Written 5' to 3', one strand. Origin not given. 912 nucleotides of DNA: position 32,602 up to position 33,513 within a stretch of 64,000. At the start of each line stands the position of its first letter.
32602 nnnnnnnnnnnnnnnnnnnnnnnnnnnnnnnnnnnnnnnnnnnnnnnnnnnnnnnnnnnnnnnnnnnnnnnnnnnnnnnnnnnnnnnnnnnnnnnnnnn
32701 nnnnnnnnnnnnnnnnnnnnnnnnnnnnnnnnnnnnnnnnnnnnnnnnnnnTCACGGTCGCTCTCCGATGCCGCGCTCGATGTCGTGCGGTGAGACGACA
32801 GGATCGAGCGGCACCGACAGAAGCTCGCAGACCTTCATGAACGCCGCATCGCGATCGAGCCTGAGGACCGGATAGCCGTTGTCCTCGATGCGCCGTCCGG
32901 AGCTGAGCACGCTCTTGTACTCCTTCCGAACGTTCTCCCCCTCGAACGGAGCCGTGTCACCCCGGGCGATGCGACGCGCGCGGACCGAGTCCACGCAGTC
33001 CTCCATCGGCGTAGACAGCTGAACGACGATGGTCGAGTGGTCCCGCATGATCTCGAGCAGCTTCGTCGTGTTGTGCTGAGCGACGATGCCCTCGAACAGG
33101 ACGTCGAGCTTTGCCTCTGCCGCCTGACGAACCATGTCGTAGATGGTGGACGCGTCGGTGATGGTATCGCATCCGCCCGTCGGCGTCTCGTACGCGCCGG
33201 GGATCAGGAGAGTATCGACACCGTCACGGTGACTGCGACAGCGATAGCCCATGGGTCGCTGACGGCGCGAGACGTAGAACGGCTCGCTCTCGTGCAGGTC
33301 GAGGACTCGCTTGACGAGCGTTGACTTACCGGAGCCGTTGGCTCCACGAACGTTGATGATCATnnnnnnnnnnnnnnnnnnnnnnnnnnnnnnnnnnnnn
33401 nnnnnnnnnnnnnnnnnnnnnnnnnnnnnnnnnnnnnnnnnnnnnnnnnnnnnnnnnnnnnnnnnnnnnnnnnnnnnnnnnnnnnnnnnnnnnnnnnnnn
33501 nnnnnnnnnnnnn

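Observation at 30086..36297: Candidate thymine-replacement / thymidine-hypermodification gene set (core 30086-36297, plus dCMP deaminase and a TS-fold enzyme at 24630-26390)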

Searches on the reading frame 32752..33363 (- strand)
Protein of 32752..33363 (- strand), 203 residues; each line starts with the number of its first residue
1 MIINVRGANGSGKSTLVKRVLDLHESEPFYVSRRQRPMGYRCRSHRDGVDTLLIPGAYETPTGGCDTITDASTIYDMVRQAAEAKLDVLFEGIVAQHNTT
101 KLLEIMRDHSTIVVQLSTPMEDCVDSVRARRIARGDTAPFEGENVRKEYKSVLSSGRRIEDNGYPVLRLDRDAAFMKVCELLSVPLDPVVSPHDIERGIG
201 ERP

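Call 3: search_protein_families(library=pfam, max_evalue=0.1, proteins=[window:32752-33363:-])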
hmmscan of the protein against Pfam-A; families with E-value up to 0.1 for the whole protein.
window:32752-33363:- (203 aa): 11 families
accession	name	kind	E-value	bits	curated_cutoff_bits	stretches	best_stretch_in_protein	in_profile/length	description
PF18748.7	HMUDK_HMUD1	-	3.6e-06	27.1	27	1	3-156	20-169/196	5-hmdU DNA kinase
PF13671.12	AAA_33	-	8.1e-05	23.4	27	1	4-143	3-131/143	AAA domain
PF13401.12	AAA_22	-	0.0074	17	27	1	3-83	8-59/130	AAA domain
PF00005.33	ABC_tran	-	0.0099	16.9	25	1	3-28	14-39/137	ABC transporter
PF05729.18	NACHT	-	0.016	15.5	26.7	1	3-27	3-27/167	NACHT domain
PF07931.18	CPT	-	0.016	15.5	22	1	2-138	3-132/172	Chloramphenicol phosphotransferase-like protein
PF13191.12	AAA_16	-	0.023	15.6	32.6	1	3-31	27-55/167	AAA ATPase domain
PF13555.12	AAA_29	-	0.034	14.3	27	1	5-17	27-39/61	P-loop containing region of AAA domain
PF06414.18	Zeta_toxin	-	0.035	14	22.3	0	69-134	78-147/199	Zeta toxin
PF07088.17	GvpD_P-loop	-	0.055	13.8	24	0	5-35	15-47/189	GvpD gas vesicle protein, P-loop domain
PF01443.25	Viral_helicase1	-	0.058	13.6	21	1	5-32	3-33/228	Viral superfamily 1 RNA helicase core domain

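Call 4: search_protein_families(library=phrogs, max_evalue=0.01, proteins=[window:32752-33363:-])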
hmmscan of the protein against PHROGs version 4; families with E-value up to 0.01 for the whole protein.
window:32752-33363:- (203 aa): 3 families
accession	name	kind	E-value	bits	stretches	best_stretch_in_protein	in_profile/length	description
phrog_800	-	head and packaging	2.6e-18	66.9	1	2-178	34-205/511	terminase small subunit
phrog_761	-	other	1.3e-05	26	1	1-171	20-195/362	thymidylate kinase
phrog_2071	-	other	0.0043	17.9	1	1-24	17-40/282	ATPase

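Call 88: search_protein_families(library=padloc, max_evalue=0.01, proteins=[window:32752-33363:-])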
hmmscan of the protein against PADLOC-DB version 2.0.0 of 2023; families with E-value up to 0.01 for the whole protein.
window:32752-33363:- (203 aa): 0 families

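Call 92: search_dna_similar(query=window:32752-33363:-, collection=phages, mode=protein, max_rows=30, rows=spread, max_evalue=0.001)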
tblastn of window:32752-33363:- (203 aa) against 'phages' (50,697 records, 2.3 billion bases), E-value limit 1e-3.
Records with a match: 216; places in all: 216; records where one place covers at least 80% of the query: 28.
Best place of each record, by identity: <60% 216.
By first word of the organism name: Salmonella 153; Pseudomonas 19; Escherichia 18; Vibrio 10; Rhizobium 3; Aeromonas 3; Rhodoferax 2; Acinetobacter 2; Caudoviricetes 1; Bacteriophage 1; and 4 more.
By host as written in the record: - 31; Salmonella enterica 26; Salmonella enterica subsp. enterica serovar Enteritidis PT1 21; Salmonella enterica subsp. enterica serovar Typhimurium 14; Pseudomonas aeruginosa 11; Escherichia coli O157:H7 10; Salmonella sp. 9; Salmonella enterica serovar Typhimurium 7; and 58 more.
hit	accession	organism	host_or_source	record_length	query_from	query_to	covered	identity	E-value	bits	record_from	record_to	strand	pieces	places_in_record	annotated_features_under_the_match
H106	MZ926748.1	Pseudomonas phage AIIMS-Plu-RaNi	Pseudomonas luteola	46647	2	182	89%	38.6%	3e-33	130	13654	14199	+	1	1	hypothetical protein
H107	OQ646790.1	Pseudomonas phage PA_LZ03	Pseudomonas aeruginosa PA14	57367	2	182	89%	37.0%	4e-32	127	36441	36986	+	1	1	hypothetical protein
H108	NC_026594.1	Pseudomonas phage vB_PaeS_PAO1_Ab18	Pseudomonas aeruginosa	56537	2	182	89%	35.3%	5e-30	121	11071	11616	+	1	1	ORF12: terminase small subunit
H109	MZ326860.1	Stenotrophomonas phage Sonora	Stenotrophomonas maltophilia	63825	2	187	92%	26.8%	1e-3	45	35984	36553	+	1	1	nucleotide kinase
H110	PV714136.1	Aeromonas phage TSW001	Aeromonas salmonicida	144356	1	130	64%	29.7%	7e-5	49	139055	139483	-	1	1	hypothetical protein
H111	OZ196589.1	Vibrio phage K444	Seawater and oysters mix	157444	5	130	62%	28.2%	2e-6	53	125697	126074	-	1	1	terminase small subunit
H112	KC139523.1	Salmonella phage FSL SP-063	Salmonella enterica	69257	5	130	62%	28.0%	1e-4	48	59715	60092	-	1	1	hypothetical protein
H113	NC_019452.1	Escherichia phage PhaxI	Escherichia coli O157:H7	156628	5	130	62%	28.0%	1e-4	48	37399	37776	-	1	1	terminase small subunit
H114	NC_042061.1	Salmonella phage STML-13-1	mixed Maryland water samples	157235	5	130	62%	28.0%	1e-4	48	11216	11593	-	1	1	terminase small subunit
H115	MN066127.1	Salmonella phage Matapan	Salmonella enterica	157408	5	130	62%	28.0%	1e-4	48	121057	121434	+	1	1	hypothetical protein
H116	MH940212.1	Salmonella phage PS5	Salmonella enterica subsp. enterica ...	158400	5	130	62%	28.0%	1e-4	48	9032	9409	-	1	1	baseplate hub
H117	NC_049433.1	Escherichia phage EP75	Escherichia sp.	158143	5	130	62%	27.3%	1e-4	48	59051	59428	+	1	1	terminase small subunit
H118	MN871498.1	Salmonella phage Se-J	Salmonella enterica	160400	5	130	62%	26.5%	1e-4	48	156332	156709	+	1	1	record has no annotation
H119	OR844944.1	Enterococcus phage Efm 3-10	Enterococcus faecium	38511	5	130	62%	25.8%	5e-4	46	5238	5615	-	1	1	record has no annotation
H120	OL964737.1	Salmonella phage selz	-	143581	5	130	62%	25.8%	5e-4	46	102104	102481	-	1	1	hypothetical protein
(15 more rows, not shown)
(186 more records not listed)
